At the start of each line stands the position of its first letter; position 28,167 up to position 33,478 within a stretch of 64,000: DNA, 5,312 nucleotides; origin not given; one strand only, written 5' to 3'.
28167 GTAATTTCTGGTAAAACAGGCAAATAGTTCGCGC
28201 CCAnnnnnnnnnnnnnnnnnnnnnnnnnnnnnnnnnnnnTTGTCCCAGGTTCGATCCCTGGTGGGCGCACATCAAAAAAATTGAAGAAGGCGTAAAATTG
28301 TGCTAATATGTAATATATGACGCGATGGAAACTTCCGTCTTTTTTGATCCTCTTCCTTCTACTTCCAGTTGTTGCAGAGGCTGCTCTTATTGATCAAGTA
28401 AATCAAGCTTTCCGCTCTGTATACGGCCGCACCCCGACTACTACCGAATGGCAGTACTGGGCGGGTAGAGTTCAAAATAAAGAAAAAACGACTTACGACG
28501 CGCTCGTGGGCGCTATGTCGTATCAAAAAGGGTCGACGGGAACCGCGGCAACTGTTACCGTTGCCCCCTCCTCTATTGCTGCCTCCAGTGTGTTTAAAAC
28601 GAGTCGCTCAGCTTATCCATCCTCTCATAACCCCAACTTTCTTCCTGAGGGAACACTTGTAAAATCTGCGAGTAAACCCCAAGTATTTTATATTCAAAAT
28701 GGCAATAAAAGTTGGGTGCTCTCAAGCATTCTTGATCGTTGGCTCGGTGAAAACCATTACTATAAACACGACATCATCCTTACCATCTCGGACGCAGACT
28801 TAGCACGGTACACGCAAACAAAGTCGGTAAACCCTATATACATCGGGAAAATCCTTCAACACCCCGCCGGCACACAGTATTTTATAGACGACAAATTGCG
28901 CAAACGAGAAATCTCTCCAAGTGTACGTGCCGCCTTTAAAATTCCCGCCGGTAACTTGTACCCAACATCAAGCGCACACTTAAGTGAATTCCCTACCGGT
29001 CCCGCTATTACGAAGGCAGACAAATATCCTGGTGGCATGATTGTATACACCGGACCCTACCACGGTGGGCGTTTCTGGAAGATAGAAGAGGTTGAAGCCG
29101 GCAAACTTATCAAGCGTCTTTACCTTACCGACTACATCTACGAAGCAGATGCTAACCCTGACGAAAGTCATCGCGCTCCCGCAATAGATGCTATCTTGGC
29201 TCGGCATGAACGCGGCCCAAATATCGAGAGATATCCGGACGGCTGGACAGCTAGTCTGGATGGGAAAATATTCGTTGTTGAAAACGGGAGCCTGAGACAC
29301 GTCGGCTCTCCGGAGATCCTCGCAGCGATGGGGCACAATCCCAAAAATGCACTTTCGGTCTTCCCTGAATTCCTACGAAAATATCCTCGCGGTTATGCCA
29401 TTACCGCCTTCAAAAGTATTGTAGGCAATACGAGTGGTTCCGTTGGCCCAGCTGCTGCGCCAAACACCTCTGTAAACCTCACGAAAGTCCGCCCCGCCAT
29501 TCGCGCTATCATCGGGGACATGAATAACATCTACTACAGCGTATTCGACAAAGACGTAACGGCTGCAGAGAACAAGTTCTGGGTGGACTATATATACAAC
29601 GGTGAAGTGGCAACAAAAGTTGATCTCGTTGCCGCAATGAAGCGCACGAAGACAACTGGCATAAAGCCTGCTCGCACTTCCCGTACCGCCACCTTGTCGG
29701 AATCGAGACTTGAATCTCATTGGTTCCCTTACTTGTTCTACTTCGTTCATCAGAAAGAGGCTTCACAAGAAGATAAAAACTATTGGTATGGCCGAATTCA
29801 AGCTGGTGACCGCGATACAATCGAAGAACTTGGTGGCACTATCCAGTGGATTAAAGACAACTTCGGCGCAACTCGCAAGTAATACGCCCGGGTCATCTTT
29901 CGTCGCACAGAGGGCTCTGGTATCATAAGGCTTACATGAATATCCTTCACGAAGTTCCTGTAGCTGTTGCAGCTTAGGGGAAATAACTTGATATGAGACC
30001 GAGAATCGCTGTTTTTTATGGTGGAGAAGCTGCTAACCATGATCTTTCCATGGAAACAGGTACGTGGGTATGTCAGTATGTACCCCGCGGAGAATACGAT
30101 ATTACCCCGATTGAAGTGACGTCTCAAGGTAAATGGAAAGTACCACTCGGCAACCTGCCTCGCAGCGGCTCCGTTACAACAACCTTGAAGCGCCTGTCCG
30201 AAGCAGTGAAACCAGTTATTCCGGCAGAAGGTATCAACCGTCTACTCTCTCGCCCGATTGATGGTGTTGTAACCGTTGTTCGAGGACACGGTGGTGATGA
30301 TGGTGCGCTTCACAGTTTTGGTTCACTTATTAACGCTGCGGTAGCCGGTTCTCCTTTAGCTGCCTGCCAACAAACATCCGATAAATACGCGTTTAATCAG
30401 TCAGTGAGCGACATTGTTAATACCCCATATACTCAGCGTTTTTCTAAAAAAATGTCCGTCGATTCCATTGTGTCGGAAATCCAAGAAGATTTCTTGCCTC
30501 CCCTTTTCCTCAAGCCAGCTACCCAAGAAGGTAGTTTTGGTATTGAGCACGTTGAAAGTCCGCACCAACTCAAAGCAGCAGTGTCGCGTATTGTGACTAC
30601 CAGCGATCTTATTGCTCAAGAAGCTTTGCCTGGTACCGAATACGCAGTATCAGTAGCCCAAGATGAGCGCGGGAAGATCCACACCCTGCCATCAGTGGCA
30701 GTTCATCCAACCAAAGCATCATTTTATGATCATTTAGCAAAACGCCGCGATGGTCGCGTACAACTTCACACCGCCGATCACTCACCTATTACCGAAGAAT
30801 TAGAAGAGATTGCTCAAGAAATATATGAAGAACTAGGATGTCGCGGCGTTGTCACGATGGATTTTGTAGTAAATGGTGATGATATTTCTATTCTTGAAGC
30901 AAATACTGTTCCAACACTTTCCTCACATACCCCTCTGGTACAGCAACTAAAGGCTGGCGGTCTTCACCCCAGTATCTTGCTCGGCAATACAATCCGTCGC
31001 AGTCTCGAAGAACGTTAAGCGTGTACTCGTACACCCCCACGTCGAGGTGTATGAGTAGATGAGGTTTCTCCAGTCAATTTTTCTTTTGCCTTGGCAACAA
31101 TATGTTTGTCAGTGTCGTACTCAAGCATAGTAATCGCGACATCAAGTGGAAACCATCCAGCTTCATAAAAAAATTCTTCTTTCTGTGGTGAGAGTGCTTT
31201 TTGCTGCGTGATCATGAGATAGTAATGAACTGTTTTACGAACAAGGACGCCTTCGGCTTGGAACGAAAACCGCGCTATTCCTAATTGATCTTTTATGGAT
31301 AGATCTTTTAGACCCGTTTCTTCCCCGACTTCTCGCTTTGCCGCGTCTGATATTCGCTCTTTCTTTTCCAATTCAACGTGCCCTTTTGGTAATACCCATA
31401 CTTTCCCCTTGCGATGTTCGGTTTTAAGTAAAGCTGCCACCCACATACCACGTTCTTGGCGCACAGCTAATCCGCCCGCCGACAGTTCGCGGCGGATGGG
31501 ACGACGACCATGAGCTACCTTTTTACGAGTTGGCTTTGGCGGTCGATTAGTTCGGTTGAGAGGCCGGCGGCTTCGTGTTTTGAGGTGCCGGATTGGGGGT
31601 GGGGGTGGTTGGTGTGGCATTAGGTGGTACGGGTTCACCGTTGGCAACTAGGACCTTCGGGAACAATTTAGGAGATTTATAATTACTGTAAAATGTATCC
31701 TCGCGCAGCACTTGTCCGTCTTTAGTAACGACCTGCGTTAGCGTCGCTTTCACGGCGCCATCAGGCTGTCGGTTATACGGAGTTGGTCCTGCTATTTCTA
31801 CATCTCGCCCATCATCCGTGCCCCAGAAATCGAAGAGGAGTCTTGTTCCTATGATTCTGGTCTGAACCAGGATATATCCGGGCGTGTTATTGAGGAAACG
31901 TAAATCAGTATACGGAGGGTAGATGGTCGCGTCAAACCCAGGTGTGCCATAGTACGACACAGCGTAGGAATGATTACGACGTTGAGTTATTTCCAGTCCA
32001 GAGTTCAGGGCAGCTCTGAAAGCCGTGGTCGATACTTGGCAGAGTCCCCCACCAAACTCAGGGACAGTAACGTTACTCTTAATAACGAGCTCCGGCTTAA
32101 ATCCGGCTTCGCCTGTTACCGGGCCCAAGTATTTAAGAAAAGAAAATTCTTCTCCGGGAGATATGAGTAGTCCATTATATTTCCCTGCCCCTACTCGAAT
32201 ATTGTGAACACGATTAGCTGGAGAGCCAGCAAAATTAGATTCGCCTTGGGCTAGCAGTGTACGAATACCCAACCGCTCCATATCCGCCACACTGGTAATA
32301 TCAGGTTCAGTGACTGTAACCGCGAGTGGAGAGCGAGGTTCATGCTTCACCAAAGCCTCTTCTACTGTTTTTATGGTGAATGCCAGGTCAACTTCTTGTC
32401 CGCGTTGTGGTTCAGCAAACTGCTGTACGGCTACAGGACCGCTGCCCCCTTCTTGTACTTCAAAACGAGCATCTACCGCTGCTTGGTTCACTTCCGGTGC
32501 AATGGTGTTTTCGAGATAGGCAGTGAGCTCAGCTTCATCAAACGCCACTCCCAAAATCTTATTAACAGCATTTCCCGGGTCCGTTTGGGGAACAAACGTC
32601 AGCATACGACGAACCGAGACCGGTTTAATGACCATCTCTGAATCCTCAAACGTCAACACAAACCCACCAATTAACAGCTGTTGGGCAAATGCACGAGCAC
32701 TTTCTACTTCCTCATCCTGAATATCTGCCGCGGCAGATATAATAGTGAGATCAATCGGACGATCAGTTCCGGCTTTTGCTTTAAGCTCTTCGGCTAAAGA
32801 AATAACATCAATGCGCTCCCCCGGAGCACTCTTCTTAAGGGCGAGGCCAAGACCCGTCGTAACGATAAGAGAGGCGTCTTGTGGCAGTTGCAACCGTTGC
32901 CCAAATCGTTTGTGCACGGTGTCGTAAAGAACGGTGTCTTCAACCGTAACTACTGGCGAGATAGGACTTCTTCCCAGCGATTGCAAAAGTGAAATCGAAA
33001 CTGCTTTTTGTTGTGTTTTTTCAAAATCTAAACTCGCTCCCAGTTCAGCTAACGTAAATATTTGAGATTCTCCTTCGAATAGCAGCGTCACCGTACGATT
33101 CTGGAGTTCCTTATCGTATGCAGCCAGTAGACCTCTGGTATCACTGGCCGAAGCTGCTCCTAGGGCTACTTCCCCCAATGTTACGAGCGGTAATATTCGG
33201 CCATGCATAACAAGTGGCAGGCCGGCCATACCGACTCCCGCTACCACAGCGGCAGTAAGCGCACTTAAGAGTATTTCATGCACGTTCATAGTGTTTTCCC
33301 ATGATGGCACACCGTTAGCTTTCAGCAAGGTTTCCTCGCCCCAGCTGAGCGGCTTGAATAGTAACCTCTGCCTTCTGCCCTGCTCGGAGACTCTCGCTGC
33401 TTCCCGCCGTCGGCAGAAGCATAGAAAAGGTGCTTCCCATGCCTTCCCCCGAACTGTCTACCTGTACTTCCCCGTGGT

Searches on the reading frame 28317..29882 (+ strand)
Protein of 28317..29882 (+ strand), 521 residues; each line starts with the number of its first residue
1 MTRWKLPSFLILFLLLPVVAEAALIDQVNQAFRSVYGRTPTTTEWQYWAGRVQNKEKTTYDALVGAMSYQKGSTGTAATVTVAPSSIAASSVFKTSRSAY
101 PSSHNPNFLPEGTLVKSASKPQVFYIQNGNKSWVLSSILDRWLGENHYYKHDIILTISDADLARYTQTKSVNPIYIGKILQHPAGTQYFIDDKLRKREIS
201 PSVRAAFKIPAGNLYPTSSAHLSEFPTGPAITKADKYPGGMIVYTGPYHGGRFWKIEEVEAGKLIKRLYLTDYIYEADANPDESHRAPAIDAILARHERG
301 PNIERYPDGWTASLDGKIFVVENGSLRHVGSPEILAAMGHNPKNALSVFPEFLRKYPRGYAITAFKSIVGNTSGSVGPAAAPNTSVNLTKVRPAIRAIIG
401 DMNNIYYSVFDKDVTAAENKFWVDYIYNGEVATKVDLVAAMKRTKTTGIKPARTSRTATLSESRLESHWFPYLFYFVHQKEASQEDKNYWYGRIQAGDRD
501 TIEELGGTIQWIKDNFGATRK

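Call 56: search_protein_families(library=pfam, proteins=[window:28317-29882:+], max_evalue=0.001)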
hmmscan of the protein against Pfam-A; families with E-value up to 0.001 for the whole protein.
window:28317-29882:+ (521 aa): 1 family
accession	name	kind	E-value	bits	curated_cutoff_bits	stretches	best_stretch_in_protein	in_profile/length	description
PF13946.11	DUF4214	-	9.2e-06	26.1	23.2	0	28-66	24-62/72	Domain of unknown function (DUF4214)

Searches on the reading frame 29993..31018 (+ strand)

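Call 56: search_protein_families(library=pfam, proteins=[window:29993-31018:+], max_evalue=0.001)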
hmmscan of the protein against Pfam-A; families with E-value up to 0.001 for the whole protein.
window:29993-31018:+ (341 aa): 6 families
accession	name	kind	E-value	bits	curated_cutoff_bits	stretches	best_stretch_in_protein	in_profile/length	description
PF07478.18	Dala_Dala_lig_C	-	3.4e-24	85.9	24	1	152-332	20-201/204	D-ala D-ala ligase C-terminus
PF02655.19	ATP-grasp_3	-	1.6e-11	45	23.2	1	129-305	2-155/160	ATP-grasp domain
PF01820.27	Dala_Dala_lig_N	-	1.5e-10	42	34.6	1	4-120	1-121/121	D-ala D-ala ligase N-terminus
PF13535.11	ATP-grasp_4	-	2.3e-05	24.5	27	1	170-230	4-79/160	ATP-grasp domain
PF15632.11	ATPgrasp_Ter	-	0.00019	21.6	29.1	0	204-305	3-84/131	ATP-grasp in the biosynthetic pathway with Ter operon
PF02222.28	ATP-grasp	-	0.00067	19.8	27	0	160-302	22-158/179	ATP-grasp domain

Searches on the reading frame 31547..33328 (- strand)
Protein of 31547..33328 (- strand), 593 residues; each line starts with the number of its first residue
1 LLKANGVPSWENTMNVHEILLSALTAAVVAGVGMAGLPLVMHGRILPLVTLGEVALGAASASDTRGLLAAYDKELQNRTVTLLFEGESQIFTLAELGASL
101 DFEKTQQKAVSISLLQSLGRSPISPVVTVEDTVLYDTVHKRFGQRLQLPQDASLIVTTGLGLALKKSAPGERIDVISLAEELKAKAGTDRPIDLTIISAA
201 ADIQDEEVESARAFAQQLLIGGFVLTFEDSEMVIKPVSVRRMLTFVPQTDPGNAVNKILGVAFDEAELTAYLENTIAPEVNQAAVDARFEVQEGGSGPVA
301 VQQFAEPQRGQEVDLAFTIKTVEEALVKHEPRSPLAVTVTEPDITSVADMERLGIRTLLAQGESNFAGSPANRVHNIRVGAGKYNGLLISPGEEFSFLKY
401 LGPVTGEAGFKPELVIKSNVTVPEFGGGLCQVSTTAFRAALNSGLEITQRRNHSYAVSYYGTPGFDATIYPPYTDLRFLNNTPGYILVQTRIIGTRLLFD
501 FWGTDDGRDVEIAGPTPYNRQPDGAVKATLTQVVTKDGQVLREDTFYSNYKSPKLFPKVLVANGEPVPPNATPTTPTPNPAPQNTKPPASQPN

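Call 56: search_protein_families(library=pfam, proteins=[window:31547-33328:-], max_evalue=0.001)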
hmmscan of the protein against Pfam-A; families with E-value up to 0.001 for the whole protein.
window:31547-33328:- (593 aa): 2 families
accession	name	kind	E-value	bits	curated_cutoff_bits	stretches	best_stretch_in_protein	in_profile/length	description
PF04294.18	VanW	-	1.4e-39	135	27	1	372-502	1-130/130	VanW like protein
PF12229.13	PG_binding_4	-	8.2e-10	39.3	22.1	0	91-187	3-109/117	Putative peptidoglycan binding domain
